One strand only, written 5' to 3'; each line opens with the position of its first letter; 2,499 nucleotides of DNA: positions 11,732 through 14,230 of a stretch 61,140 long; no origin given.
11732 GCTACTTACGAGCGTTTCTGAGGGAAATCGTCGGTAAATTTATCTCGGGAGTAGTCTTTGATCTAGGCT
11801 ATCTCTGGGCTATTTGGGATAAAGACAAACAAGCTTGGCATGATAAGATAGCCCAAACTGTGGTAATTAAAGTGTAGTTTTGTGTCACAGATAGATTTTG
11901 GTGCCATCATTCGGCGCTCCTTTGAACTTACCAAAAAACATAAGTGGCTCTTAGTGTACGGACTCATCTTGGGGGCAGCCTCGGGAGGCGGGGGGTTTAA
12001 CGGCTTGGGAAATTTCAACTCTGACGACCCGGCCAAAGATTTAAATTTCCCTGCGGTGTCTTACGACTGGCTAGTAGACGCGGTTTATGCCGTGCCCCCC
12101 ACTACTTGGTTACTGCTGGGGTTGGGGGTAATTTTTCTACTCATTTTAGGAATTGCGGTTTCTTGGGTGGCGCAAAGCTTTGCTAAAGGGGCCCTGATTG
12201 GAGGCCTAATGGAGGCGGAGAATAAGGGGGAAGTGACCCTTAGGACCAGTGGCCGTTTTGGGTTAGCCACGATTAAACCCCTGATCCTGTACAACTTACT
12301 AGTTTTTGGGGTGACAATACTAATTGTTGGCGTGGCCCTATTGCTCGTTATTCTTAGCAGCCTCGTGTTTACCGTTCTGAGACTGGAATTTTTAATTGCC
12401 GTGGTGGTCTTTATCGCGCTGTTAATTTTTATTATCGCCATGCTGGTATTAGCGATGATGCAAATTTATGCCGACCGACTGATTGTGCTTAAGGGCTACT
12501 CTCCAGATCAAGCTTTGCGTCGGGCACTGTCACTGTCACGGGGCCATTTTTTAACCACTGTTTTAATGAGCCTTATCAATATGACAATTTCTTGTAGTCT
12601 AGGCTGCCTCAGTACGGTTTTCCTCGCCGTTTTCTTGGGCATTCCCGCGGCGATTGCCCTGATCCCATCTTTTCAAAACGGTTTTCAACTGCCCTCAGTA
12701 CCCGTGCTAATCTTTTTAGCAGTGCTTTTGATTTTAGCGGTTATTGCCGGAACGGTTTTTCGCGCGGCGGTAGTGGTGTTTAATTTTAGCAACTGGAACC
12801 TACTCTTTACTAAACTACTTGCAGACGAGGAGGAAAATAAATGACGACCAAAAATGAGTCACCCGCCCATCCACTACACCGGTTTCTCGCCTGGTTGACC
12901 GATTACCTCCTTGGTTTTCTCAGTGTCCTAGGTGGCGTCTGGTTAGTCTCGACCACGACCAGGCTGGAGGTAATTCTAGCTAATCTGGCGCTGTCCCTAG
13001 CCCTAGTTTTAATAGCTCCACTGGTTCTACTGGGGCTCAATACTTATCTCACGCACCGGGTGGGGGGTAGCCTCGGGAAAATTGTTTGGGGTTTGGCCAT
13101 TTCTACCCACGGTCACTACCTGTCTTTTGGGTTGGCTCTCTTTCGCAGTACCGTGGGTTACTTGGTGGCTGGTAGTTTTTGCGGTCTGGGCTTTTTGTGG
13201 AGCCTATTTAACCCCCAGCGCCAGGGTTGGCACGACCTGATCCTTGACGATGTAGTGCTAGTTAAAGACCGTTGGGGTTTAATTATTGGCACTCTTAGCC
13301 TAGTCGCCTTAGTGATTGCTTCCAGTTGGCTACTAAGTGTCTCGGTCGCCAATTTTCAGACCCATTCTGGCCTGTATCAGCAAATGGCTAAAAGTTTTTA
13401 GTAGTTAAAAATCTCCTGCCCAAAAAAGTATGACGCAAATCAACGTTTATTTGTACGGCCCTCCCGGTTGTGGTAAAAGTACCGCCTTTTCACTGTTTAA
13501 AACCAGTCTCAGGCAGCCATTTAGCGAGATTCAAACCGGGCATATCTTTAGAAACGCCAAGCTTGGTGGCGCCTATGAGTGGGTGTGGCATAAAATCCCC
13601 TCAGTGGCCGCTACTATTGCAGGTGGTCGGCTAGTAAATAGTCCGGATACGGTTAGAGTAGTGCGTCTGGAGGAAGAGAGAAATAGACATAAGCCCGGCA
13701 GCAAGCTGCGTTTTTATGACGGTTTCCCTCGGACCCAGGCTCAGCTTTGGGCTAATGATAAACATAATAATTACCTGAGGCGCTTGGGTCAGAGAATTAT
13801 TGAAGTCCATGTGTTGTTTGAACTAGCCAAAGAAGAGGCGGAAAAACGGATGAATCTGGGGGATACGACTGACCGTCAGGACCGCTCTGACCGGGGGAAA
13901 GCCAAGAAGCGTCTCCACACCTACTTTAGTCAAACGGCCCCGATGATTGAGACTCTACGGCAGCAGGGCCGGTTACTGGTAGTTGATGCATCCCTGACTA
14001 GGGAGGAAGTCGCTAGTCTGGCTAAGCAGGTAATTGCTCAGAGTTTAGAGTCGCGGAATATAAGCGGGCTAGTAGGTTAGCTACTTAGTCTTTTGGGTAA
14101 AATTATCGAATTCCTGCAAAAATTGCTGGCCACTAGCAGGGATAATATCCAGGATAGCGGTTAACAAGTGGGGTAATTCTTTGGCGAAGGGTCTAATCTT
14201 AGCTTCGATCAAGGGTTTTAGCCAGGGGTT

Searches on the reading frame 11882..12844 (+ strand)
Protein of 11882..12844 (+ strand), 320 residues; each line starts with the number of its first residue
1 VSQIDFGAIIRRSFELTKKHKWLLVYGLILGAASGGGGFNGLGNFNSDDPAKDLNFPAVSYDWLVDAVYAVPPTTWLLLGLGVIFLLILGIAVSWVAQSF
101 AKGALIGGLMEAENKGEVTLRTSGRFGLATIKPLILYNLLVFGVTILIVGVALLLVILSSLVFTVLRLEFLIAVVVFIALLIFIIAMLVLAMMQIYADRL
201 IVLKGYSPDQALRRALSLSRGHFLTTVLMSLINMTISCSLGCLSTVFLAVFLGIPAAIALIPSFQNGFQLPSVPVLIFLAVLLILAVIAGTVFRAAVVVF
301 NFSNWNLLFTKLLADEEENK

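Call 70: search_protein_families(library=pfam, proteins=[window:11882-12844:+], max_evalue=0.001)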
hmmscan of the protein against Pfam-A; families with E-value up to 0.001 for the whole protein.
window:11882-12844:+ (320 aa): 2 families
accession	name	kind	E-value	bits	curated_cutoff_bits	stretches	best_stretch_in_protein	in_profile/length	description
PF25231.1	DUF7847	-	0.00012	21.9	28.7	1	90-299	44-248/252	Domain of unknown function (DUF7847)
PF24400.1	DUF7544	-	0.00076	19.2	27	0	35-299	37-281/302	Family of unknown function (DUF7544)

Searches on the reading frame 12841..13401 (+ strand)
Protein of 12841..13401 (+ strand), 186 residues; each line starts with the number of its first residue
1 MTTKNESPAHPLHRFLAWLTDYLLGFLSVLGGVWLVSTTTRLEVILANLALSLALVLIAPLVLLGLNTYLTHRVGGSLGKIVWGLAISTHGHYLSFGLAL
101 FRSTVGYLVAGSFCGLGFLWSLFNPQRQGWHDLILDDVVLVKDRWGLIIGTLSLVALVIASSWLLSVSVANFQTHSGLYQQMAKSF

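Call 70: search_protein_families(library=pfam, proteins=[window:12841-13401:+], max_evalue=0.001)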
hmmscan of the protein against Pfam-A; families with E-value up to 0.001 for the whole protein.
window:12841-13401:+ (186 aa): 1 family
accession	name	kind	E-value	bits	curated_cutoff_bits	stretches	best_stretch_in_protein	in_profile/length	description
PF06271.18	RDD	-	1.2e-18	68.1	24.1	1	9-135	2-136/137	RDD family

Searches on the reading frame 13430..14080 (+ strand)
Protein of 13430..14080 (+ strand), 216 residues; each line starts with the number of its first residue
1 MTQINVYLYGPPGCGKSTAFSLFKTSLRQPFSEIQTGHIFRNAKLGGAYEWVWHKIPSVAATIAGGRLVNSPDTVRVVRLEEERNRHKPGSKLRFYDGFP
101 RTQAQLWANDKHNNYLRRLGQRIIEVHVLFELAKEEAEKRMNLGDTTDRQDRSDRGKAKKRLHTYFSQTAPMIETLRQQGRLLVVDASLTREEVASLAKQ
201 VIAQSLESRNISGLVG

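Call 70: search_protein_families(library=pfam, proteins=[window:13430-14080:+], max_evalue=0.001)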
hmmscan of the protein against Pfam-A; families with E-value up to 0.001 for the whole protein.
window:13430-14080:+ (216 aa): 3 families
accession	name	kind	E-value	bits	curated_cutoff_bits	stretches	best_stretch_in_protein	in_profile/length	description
PF00406.28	ADK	-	1.7e-11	44.9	26.8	1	8-180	1-150/151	Adenylate kinase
PF13207.12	AAA_17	-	8.9e-06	26.5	27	1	9-153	1-131/136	AAA domain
PF00004.35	AAA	-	0.00045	21.1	21.2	1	6-40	1-35/131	ATPase family associated with various cellular activities (AAA)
